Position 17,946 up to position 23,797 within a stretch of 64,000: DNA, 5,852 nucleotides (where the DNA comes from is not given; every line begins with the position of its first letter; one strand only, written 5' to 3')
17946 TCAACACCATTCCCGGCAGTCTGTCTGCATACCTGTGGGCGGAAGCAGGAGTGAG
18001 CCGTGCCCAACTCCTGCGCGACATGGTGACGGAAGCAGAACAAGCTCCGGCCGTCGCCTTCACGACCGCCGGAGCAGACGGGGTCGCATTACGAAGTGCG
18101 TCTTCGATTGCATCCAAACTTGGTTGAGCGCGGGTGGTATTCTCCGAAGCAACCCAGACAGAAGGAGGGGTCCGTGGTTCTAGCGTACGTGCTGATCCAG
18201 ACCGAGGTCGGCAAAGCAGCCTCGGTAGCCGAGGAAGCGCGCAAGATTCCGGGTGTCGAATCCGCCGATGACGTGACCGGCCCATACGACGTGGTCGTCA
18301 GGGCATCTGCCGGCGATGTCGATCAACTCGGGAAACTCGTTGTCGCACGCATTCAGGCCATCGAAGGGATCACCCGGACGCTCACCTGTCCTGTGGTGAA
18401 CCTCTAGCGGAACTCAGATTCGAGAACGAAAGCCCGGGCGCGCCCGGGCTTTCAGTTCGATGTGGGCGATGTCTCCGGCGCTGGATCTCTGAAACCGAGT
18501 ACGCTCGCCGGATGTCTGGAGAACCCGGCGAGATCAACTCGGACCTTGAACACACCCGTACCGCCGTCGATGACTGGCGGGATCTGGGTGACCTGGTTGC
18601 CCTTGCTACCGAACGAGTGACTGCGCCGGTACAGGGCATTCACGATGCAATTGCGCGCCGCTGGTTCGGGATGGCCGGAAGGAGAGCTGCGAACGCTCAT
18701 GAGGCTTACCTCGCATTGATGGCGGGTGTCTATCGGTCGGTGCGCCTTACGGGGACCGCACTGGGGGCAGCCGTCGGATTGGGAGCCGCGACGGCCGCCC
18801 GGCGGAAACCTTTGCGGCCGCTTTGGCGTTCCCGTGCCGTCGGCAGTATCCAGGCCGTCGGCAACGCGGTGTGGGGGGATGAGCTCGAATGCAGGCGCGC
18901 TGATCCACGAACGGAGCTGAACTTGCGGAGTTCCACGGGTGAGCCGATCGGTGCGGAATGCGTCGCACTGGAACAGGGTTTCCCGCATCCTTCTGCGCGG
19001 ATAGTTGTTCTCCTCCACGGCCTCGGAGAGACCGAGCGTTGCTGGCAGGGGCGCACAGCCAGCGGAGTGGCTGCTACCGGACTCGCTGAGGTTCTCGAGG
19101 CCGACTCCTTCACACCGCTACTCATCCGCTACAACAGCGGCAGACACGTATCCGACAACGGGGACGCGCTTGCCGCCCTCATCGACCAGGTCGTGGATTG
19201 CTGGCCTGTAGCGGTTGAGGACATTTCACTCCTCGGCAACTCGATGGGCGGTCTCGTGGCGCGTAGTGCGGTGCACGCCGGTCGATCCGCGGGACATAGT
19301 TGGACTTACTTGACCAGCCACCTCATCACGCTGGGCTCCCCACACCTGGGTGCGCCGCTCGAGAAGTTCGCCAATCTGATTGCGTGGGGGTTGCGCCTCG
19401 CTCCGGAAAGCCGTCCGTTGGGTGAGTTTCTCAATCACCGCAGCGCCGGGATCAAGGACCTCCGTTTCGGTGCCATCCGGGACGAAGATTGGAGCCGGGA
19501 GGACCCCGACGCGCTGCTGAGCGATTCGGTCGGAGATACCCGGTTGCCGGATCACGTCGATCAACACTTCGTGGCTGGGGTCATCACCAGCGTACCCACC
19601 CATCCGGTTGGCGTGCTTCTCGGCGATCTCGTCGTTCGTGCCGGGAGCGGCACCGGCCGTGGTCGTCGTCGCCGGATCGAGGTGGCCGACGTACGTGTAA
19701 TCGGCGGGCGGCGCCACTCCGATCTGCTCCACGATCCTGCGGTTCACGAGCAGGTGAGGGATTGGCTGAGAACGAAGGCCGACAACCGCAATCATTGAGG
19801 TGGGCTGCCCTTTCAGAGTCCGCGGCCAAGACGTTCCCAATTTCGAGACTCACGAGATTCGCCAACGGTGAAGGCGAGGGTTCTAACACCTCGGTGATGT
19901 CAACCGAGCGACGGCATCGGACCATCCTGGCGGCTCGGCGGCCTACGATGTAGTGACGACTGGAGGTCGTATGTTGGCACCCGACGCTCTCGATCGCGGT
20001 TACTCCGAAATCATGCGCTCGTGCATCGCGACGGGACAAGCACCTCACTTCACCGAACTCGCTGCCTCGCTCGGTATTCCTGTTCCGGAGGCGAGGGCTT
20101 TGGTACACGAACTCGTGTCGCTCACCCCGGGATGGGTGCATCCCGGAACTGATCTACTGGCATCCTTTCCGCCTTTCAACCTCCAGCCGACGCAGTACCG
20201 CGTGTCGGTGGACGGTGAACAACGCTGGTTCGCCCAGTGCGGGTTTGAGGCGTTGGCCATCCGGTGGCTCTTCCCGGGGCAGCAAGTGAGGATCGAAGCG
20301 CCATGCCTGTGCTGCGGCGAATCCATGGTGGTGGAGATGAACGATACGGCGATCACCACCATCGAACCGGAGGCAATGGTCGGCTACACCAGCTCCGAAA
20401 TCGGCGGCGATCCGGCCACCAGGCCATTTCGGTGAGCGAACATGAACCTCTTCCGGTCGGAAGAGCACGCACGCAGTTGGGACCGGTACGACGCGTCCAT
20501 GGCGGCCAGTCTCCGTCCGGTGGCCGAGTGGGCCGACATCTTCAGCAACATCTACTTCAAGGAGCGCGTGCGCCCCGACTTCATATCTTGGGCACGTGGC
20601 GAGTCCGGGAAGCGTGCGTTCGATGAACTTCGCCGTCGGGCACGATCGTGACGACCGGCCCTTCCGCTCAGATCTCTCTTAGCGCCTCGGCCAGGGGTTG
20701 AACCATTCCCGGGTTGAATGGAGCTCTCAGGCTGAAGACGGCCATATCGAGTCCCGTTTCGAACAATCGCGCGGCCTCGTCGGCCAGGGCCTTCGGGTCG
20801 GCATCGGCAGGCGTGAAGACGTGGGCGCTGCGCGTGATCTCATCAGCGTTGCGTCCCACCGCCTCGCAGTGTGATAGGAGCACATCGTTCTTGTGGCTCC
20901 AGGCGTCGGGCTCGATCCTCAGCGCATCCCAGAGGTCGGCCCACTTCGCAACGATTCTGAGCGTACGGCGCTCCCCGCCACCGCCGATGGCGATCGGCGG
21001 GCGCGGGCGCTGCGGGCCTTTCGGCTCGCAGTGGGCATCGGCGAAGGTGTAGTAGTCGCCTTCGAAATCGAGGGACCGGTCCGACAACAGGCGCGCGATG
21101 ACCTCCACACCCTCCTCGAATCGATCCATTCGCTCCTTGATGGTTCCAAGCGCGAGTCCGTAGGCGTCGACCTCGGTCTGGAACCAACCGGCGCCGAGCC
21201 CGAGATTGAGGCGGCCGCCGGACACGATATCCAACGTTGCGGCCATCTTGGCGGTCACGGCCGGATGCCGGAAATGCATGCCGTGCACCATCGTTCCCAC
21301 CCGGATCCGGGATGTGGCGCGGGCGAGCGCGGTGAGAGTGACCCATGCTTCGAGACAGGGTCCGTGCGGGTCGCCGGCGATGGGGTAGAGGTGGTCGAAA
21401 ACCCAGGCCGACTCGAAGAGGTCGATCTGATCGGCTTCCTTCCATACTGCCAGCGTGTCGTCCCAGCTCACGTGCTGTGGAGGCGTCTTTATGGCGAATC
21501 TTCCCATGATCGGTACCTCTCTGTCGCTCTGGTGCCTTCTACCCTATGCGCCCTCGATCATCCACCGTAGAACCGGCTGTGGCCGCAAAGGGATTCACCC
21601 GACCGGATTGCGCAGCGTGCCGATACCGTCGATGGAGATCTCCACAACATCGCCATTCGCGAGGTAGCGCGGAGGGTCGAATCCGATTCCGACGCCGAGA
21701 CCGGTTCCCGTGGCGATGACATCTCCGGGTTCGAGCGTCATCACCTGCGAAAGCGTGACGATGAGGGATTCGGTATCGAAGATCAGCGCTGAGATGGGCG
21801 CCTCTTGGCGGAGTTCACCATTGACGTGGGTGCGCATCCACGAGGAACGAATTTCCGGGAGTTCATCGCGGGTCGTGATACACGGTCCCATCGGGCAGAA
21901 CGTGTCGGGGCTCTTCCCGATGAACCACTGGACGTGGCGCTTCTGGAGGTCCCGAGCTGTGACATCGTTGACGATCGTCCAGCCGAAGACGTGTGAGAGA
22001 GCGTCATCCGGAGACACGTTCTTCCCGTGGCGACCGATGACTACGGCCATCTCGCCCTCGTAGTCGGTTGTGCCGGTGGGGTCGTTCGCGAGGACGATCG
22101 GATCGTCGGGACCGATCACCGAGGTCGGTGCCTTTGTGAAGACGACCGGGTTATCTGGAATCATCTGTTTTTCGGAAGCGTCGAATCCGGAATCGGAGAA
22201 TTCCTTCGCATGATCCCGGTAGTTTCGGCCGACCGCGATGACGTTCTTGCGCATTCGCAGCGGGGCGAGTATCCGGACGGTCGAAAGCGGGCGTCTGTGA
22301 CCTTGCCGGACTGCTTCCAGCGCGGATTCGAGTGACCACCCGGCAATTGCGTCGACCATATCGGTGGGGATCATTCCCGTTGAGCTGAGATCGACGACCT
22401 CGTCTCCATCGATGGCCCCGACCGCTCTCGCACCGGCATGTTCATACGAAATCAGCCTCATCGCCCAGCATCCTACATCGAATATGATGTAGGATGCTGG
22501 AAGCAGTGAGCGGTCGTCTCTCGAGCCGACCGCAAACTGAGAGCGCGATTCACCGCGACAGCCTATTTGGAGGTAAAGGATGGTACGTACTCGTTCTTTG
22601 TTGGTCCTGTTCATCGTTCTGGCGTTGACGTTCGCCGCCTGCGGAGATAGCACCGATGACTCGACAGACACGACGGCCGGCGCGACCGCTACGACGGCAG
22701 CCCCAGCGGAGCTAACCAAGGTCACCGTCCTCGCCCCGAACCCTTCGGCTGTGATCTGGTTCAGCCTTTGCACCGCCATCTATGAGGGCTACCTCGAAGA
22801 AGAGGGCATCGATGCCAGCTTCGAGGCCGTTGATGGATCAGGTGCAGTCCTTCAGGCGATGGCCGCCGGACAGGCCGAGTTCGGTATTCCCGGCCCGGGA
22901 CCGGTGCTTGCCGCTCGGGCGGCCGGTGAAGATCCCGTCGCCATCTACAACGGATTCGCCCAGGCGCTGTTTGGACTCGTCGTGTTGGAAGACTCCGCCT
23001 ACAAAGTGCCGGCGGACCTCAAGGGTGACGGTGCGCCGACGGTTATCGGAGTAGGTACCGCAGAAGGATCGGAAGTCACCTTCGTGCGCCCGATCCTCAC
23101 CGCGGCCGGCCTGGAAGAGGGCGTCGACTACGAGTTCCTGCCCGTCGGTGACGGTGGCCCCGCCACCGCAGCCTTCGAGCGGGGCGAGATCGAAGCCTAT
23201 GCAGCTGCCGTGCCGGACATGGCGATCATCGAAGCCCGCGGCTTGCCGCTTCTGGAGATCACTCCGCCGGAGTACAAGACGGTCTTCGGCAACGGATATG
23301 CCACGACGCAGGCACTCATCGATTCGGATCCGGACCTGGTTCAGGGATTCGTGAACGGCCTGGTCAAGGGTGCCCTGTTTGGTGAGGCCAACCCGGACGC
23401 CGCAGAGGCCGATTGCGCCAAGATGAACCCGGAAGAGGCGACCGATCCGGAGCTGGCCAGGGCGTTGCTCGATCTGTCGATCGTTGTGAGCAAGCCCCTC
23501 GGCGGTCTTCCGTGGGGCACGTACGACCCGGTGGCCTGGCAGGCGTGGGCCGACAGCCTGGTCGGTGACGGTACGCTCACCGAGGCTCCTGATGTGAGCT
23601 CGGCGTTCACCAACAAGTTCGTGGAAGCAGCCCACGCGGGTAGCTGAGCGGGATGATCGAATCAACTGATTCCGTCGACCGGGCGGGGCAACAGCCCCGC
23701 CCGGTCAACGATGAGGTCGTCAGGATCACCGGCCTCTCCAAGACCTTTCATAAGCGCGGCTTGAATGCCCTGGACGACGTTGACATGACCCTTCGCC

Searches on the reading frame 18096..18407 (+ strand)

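Call 78: search_protein_families(library=pfam, proteins=[window:18096-18407:+], max_evalue=0.001)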
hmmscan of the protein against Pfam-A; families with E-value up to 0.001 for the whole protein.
window:18096-18407:+ (103 aa): 1 family
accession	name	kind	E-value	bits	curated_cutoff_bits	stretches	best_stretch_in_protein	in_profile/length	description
PF01037.27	AsnC_trans_reg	-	3.3e-13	49.8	25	1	32-101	1-71/73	Lrp/AsnC ligand binding domain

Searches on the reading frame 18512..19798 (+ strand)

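Call 78: search_protein_families(library=pfam, proteins=[window:18512-19798:+], max_evalue=0.001)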
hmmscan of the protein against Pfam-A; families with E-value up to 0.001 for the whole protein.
window:18512-19798:+ (428 aa): 2 families
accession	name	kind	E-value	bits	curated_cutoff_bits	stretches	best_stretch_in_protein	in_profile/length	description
PF07819.20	PGAP1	-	2.9e-07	30.9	24.3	1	209-284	61-135/233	PGAP1-like alpha/beta domain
PF05057.20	DUF676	-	1.2e-06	28.6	20.3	1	216-296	58-141/217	Putative serine esterase (DUF676)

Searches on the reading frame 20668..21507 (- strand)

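Call 78: search_protein_families(library=pfam, proteins=[window:20668-21507:-], max_evalue=0.001)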
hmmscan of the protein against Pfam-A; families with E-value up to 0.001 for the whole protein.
window:20668-21507:- (279 aa): 1 family
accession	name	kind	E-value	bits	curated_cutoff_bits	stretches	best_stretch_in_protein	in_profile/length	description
PF00296.26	Bac_luciferase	-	1.1e-45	156.8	27.9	1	13-252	20-248/314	Luciferase-like monooxygenase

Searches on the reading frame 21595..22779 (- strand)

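Call 78: search_protein_families(library=pfam, proteins=[window:21595-22779:-], max_evalue=0.001)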
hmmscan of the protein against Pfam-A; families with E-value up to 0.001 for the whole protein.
window:21595-22779:- (394 aa): 1 family
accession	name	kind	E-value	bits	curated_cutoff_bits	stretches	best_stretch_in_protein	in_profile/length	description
PF01557.24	FAA_hydrolase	-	3e-72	243.2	23.9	1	180-393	2-213/214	Fumarylacetoacetate (FAA) hydrolase C-terminal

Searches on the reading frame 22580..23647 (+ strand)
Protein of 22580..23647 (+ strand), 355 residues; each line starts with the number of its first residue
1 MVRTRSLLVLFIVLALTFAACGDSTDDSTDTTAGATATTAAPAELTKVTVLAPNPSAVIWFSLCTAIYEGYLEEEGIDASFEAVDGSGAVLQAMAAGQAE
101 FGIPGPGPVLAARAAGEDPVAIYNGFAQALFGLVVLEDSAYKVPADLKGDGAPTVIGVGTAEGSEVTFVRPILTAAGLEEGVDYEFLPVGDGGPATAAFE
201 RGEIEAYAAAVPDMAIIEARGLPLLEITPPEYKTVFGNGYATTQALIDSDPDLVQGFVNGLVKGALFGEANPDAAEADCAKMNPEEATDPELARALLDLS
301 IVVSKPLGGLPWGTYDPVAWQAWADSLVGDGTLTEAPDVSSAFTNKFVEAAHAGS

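Call 78: search_protein_families(library=pfam, proteins=[window:22580-23647:+], max_evalue=0.001)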
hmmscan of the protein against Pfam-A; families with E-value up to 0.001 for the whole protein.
window:22580-23647:+ (355 aa): 4 families
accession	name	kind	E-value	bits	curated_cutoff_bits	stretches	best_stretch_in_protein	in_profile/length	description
PF09084.16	NMT1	-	5e-23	82.6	20.5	1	64-275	8-216/216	NMT1/THI5 like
PF16868.10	NMT1_3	-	6.7e-05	23.1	27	1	59-218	13-177/289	NMT1-like family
PF13379.11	NMT1_2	-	0.00025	21.4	24.7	1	63-269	21-239/252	NMT1-like family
PF12974.12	Phosphonate-bd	-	0.00079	19.3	27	0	74-190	25-143/242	ABC transporter, phosphonate, periplasmic substrate-binding protein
